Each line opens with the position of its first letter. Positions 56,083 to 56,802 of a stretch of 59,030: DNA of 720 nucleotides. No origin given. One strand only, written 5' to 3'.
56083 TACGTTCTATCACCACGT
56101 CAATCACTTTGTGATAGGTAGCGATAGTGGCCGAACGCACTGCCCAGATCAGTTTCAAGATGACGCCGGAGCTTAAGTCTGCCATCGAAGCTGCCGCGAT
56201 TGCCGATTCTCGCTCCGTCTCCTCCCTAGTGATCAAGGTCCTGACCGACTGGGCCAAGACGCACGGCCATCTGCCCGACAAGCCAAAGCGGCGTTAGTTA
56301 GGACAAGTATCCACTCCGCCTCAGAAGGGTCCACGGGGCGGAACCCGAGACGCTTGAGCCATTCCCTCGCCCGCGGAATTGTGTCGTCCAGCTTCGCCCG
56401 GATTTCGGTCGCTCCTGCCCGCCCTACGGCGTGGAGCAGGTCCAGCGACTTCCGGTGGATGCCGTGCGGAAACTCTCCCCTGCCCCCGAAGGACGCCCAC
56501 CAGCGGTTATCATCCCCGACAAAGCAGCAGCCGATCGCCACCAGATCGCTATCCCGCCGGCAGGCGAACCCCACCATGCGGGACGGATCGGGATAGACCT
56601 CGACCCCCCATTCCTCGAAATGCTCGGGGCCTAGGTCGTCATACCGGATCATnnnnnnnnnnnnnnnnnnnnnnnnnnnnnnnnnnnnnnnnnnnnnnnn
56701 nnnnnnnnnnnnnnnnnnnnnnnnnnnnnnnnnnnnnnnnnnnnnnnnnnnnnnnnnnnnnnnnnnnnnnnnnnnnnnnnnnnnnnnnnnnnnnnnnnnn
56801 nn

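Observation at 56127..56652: RHH gene converging on and overlapping a GNAT-like gene that is coupled to the tail nozzle gene (TA-like pair in unusual geometry)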

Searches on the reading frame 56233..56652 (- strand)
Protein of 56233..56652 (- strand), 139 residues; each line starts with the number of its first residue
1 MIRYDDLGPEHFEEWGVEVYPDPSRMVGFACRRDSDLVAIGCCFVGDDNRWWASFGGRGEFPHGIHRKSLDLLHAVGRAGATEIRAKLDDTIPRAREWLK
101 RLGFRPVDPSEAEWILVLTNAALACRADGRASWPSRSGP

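Call 3: search_protein_families(library=pfam, proteins=[window:56233-56652:-], max_evalue=1)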
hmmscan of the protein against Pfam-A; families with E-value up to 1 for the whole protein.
window:56233-56652:- (139 aa): 2 families
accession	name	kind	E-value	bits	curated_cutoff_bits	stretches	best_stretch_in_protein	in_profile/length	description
PF13592.12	HTH_33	-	0.1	12.7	25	1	92-110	24-42/60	Winged helix-turn helix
PF09409.15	PUB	-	0.24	11.8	34.3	1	85-125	38-76/82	PUB domain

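Call 4: search_protein_families(library=phrogs, proteins=[window:56233-56652:-], max_evalue=0.1)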
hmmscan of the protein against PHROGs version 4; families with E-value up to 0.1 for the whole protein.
window:56233-56652:- (139 aa): 2 families
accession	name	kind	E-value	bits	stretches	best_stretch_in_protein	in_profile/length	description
phrog_1249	-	other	0.0061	17.3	1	73-108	114-150/180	acetyltransferase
phrog_33952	-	unknown function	0.086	14.2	0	37-55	18-36/104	-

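Call 8: search_dna_similar(query=window:56233-56652:-, collection=phages, mode=protein, max_evalue=0.01, max_rows=30)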
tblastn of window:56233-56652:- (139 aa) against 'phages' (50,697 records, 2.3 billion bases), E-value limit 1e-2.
No match.

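Call 9: find_homologous_proteins(query=window:56233-56652:-, max_evalue=0.01)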
Query window:56233-56652:- (139 aa): 7 proteins with E <= 0.01 among 125 candidates.
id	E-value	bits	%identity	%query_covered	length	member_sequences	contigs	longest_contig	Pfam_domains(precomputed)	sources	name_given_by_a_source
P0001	4.0e-66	240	86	85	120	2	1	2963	-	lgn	-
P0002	1.6e-59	218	81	84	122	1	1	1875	-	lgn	-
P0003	1.7e-59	218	81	85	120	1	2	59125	-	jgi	jgi:hypothetical protein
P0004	5.0e-59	217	79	85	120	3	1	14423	-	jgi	jgi:hypothetical protein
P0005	5.4e-58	213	78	83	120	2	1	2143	-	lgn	-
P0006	4.9e-57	210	76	85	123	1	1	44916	-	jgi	jgi:hypothetical protein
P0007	2.3e-52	195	72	84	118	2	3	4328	-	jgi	-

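Call 11: find_encoding_contigs(protein=P0003, flank=6000, max_places=4)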
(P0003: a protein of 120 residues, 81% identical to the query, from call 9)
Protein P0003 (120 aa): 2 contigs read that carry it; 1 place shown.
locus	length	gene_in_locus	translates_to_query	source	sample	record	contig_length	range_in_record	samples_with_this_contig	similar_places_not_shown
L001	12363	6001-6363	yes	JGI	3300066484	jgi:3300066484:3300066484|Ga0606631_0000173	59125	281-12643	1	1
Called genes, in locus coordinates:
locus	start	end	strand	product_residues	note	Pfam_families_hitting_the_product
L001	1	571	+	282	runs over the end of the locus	?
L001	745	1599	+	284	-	PF19821:Phage_capsid_2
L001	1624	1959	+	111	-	-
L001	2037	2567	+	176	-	-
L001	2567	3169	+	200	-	-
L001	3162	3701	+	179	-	-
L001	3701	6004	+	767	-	-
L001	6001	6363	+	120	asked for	-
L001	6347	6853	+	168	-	-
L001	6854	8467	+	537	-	-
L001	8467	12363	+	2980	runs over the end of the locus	PF18834:LPD22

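Call 20: find_encoding_contigs(protein=P0001, flank=5000, max_places=4)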
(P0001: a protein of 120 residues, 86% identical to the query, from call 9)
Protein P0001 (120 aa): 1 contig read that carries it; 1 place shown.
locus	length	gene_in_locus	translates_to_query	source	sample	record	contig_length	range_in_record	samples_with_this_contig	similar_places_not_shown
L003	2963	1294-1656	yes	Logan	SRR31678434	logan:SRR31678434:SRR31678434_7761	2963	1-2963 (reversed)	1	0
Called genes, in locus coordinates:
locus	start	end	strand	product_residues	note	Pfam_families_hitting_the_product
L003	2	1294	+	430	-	?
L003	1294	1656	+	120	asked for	-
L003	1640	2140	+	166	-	-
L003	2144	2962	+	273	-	?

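Call 21: find_encoding_contigs(protein=P0006, flank=5000, max_places=4)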
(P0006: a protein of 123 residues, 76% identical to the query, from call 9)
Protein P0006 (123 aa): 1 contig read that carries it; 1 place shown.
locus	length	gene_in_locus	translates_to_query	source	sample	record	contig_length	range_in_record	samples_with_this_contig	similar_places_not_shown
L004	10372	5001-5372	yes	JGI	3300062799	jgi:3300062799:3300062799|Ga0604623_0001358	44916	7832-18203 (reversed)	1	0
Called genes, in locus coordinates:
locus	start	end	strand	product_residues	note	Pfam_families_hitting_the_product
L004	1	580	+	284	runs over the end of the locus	PF19821:Phage_capsid_2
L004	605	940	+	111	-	-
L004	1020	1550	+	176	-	-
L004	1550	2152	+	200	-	-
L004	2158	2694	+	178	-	-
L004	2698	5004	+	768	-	-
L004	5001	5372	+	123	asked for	-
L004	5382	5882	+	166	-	-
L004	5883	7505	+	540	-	-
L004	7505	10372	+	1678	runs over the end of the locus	PF18834:LPD22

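Call 23: search_protein_representatives(alignment_id=A1)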
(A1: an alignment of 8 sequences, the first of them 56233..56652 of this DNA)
Query: 8 sequences, 120 profile positions. Proteins with E-value up to 0.001 (for the whole library): 142; up to 1e-10: 35; up to 1e-30: 2. The best 142 are listed.
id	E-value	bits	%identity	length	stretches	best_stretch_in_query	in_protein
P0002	2.8e-69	246.8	-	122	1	1-119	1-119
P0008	2.2e-37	143.9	-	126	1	1-109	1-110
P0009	1.7e-30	121.7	-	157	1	1-115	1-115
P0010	4.0e-25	104.3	-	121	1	3-118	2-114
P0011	5.4e-25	103.9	-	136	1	2-116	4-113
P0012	5.5e-24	100.7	-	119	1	3-116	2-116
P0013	5.8e-21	90.9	-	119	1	3-108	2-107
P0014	1.1e-20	90.0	-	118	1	3-116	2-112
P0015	9.1e-20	87.1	-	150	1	3-111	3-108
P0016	2.9e-19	85.5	-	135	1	1-116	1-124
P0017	7.9e-19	84.0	-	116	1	3-109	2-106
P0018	1.3e-18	83.3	-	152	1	7-111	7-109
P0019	1.3e-18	83.3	-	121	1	2-111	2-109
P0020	2.1e-18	82.7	-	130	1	2-107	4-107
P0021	2.2e-17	79.4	-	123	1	3-117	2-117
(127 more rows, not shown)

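Call 25: search_protein_families(library=pfam, alignment_id=A3, max_evalue=0.01)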
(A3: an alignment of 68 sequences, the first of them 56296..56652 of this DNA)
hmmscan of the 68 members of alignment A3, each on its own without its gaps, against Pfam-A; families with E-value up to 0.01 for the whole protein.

A. member 1, window:56296-56652:- (119 aa): 0 families

B. families by the number of members that match (of 68 scanned): 3 families
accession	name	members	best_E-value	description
PF00583.31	Acetyltransf_1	3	0.00054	Acetyltransferase (GNAT) family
PF13302.13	Acetyltransf_3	1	0.0053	Acetyltransferase (GNAT) domain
PF18014.7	Acetyltransf_18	1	0.0071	Acetyltransferase (GNAT) domain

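Call 26: search_solved_structures(query=A3, max_evalue=1, show_alignments=3)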
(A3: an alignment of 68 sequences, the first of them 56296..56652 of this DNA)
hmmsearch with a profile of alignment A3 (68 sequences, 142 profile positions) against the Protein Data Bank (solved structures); distinct sequences matched with E-value up to 1: 17.
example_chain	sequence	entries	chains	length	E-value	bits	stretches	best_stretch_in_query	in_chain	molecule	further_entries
5isv_A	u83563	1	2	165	0.24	14.4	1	11-110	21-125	Ribosomal-protein-alanine acetyltransferase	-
5oy5_A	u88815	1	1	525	0.39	13.8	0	38-122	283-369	BphP1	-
3rc7_A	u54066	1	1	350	0.4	13.8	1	71-110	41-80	Sugar 3-ketoreductase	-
3rbv_A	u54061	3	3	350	0.4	13.8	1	71-110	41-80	Sugar 3-ketoreductase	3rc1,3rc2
3rc9_A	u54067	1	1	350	0.4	13.7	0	71-110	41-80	Sugar 3-ketoreductase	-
3rcb_A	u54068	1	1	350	0.41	13.7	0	71-110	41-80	Sugar 3-ketoreductase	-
1z4e_A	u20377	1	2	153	0.44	13.6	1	42-110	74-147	transcriptional regulator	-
4gw9_A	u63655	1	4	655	0.49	13.5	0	38-122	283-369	bacteriophytochrome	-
8zt3_D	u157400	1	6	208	0.56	13.3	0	68-110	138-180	GNAT family transferase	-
1f1x_A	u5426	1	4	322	0.72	12.9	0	91-118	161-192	HOMOPROTOCATECHUATE 2,3-DIOXYGENASE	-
7k09_A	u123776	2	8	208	0.73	12.9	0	74-125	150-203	Puromycin N-acetyltransferase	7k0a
4z6m_A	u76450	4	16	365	0.85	12.7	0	91-118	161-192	Homoprotocatechuate 2,3-dioxygenase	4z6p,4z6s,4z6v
4ghc_A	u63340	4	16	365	0.88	12.6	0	91-118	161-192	Homoprotocatechuate 2,3-dioxygenase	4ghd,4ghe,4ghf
1q0c_A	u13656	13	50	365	0.88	12.6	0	91-118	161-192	homoprotocatechuate 2,3-dioxygenase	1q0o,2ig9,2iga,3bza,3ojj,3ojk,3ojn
3ecj_A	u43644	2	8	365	0.89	12.6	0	91-118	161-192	PROTEIN (Homoprotocatechuate 2,3-dioxygenase)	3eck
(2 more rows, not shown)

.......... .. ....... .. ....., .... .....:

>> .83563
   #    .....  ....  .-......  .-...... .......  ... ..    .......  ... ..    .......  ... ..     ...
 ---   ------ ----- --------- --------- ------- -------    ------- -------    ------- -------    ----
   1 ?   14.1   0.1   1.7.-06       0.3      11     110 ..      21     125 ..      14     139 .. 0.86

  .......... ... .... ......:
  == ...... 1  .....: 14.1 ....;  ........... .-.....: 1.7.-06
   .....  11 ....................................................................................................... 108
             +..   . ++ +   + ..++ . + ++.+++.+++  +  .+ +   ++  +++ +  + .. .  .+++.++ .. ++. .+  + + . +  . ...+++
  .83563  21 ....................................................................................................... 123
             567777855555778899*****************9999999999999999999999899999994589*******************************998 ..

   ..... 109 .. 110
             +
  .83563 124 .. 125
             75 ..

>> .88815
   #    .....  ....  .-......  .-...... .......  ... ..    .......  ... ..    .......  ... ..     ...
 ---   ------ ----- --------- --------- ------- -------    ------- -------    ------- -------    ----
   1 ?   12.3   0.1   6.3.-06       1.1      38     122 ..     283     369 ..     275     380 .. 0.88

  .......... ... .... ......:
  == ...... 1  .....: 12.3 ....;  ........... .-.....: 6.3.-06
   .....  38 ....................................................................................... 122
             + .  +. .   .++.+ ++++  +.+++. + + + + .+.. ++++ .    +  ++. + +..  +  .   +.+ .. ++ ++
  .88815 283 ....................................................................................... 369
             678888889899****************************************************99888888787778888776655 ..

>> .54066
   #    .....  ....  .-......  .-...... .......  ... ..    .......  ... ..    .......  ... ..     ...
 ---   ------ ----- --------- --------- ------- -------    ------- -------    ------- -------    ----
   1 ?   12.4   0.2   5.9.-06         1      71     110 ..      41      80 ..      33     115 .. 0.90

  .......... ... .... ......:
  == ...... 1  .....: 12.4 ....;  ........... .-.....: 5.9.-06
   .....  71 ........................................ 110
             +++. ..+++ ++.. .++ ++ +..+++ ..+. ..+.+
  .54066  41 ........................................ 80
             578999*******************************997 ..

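Call 34: predict_structure(alignment_id=A3)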
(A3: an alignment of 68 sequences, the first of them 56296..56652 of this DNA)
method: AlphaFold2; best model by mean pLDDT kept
length: 119 residues; sequences in the alignment: 68
mean_pLDDT: 95.7   pTM: 0.87
mean pLDDT of the five models: 95.7, 95.7, 95.7, 95.5, 95.5
residues with pLDDT >= 90: 109; 70-90: 10; 50-70: 0; < 50: 0
segments of 3 or more residues with pLDDT < 50: none
pLDDT, mean of each block of 10 residues (from residue 1): 96 94 94 96 96 95 95 98 97 95 97 95
secondary structure, 60 per line:
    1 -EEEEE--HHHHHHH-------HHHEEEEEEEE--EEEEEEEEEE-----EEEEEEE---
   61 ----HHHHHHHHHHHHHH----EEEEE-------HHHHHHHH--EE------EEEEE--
elements in order: E2-6 H9-15 E26-33 E36-45 E51-57 H65-78 E83-87 H95-102 E113-117

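Call 40: fold_search(model_id=the predicted structure, library=pdb)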
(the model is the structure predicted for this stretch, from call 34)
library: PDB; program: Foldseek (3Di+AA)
matches with E <= 10: 1086; with E <= 0.001: 120
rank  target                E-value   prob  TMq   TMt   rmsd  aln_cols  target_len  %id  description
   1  9it0_A                1.1e-05  1.00  0.57  0.10   6.7       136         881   15  Liganded-state E.coli PatZ (released 2025-06-04)
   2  3eo4_D                2.3e-05  1.00  0.60  0.47   5.2       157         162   16  The crystal structure of a domain from Methanocaldococcus jannaschii DSM 2661 (released 2008-10-14)
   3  9mgu                  3.0e-05  1.00  0.56  0.46   7.0       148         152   21  Structure of aminoglycoside acetyltransferase AAC(3)-Ia in complex with CoA (released 2025-09-03)
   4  2prb                  3.9e-05  1.00  0.59  0.44   5.9       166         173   11  crystal structure of aminoglycoside acetyltransferase AAC(6')-Ib in complex whith coenzyme A (released 2008-04-08)
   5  4nxy                  5.3e-05  1.00  0.68  0.49   4.5       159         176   12  Crystal Structure of the GNAT domain of S. lividans PAT (released 2014-11-19)
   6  5wph_D                6.1e-05  1.00  0.68  0.48   6.0       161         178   17  Crystal structure of ArsN, N-acetyltransferase with substrate AST from Pseudomonas putida KT2440 (released 2018-10-10)
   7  3f8k                  6.1e-05  1.00  0.63  0.58   5.8       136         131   16  Crystal structure of protein acetyltransferase (PAT) from Sulfolobus solfataricus (released 2009-05-26)
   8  6bvc                  6.1e-05  1.00  0.57  0.46   6.8       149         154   20  Crystal structure of AAC(3)-Ia in complex with coenzyme A (released 2017-12-27)
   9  2ge3_B                6.5e-05  1.00  0.70  0.53   5.3       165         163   13  Crystal structure of Probable acetyltransferase from Agrobacterium tumefaciens (released 2006-04-18)
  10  3d8p_A                6.9e-05  1.00  0.74  0.57   5.3       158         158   13  Crystal structure of acetyltransferase of GNAT family (NP_373092.1) from STAPHYLOCOCCUS AUREUS MU50 at 2.20 A resoluti (released 2008-10-28)
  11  2ob0_B                6.9e-05  1.00  0.65  0.53   5.0       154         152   14  Human MAK3 homolog in complex with Acetyl-CoA (released 2006-12-26)
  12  1yr0_A                7.8e-05  1.00  0.66  0.51   6.1       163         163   14  Crystal structure of phosphinothricin acetyltransferase from agrobacterium tumefaciens (released 2005-02-15)
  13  2qir                  1.1e-04  1.00  0.59  0.44   5.9       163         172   11  Crystal structure of aminoglycoside acetyltransferase AAC(6')-Ib in complex whith coenzyme A and kanamycin (released 2008-04-08)
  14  2psw_A                1.1e-04  1.00  0.64  0.52   4.9       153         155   14  Human MAK3 homolog in complex with CoA (released 2007-06-05)
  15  2ge3_D                1.2e-04  1.00  0.72  0.55   5.5       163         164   13  Crystal structure of Probable acetyltransferase from Agrobacterium tumefaciens (released 2006-04-18)
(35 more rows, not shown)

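Call 44: fold_search(model_id=the predicted structure, library=viral)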
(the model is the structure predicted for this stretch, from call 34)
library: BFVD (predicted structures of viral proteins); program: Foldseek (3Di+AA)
matches with E <= 10: 1205; with E <= 0.001: 52
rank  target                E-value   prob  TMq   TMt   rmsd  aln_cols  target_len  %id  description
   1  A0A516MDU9            1.1e-09  1.00  0.85  0.76   2.5       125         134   34  (no name in the UniProt tables at hand)
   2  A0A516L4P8            1.8e-06  1.00  0.76  0.76   2.6       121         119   17  (no name in the UniProt tables at hand)
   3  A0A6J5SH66            1.4e-05  1.00  0.68  0.57   6.5       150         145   12  Uncharacterized protein [uncultured Caudovirales phage]
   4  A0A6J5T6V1            1.5e-05  1.00  0.79  0.79   2.6       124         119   14  N-acetyltransferase domain-containing protein [uncultured Caudovirales phage]
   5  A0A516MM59            1.5e-05  1.00  0.72  0.59   4.7       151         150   14  (no name in the UniProt tables at hand)
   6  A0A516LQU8            2.0e-05  1.00  0.69  0.49   4.7       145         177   12  (no name in the UniProt tables at hand)
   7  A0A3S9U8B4            2.6e-05  1.00  0.58  0.53   5.4       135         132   12  Putative acetyltransferase [Alteromonas phage ZP6]
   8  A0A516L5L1            3.9e-05  1.00  0.71  0.61   4.8       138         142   12  (no name in the UniProt tables at hand)
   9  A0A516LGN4            5.0e-05  1.00  0.68  0.57   5.4       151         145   13  (no name in the UniProt tables at hand)
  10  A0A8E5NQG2            5.0e-05  1.00  0.49  0.41   5.9       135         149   10  (no name in the UniProt tables at hand)
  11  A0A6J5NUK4            6.0e-05  1.00  0.58  0.56   4.8       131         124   13  Uncharacterized protein [uncultured Caudovirales phage]
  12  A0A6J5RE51            7.8e-05  1.00  0.47  0.22   6.0       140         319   16  NAT_SF domain containing protein [uncultured Caudovirales phage]
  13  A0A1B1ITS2            8.3e-05  1.00  0.73  0.57   5.7       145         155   10  (no name in the UniProt tables at hand)
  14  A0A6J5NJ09            8.3e-05  1.00  0.68  0.50   4.3       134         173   12  RimL Acetyltransferases, including N-acetylases of ribosomal proteins [uncultured Caudovirales phage]
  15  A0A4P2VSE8            8.3e-05  1.00  0.66  0.58   5.2       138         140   12  (no name in the UniProt tables at hand)
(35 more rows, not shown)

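Call 45: find_related_loci(query=A1, collection=viral_contigs, flank=3000)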
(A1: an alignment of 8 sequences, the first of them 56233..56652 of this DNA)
Query A1 (139 aa) in viral_contigs; peptide patterns used: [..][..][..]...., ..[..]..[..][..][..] (x = any residue, [..] = any of these).
12 stretches matched a pattern; 5 encode a relative of the query (tblastn E <= 1e-3); 5 distinct loci.
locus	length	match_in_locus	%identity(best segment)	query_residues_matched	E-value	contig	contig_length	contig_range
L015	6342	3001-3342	45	1-114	3e-29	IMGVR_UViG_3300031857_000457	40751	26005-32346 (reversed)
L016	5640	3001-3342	45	1-114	3e-29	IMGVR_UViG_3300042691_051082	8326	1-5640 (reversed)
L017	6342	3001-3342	44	1-114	5e-29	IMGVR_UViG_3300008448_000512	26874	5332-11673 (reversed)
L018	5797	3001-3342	44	1-114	1e-28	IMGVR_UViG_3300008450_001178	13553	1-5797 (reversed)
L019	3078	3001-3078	54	1-26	1e-4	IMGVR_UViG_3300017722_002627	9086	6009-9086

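Call 53: search_protein_families(library=ncbifam, proteins=[window:56233-56652:-], max_evalue=1)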
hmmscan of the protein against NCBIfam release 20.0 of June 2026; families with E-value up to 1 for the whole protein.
window:56233-56652:- (139 aa): 0 families

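Call 63: search_protein_families(library=padloc, proteins=[window:56233-56652:-], max_evalue=1)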
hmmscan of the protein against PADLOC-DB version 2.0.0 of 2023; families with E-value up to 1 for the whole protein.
window:56233-56652:- (139 aa): 0 families
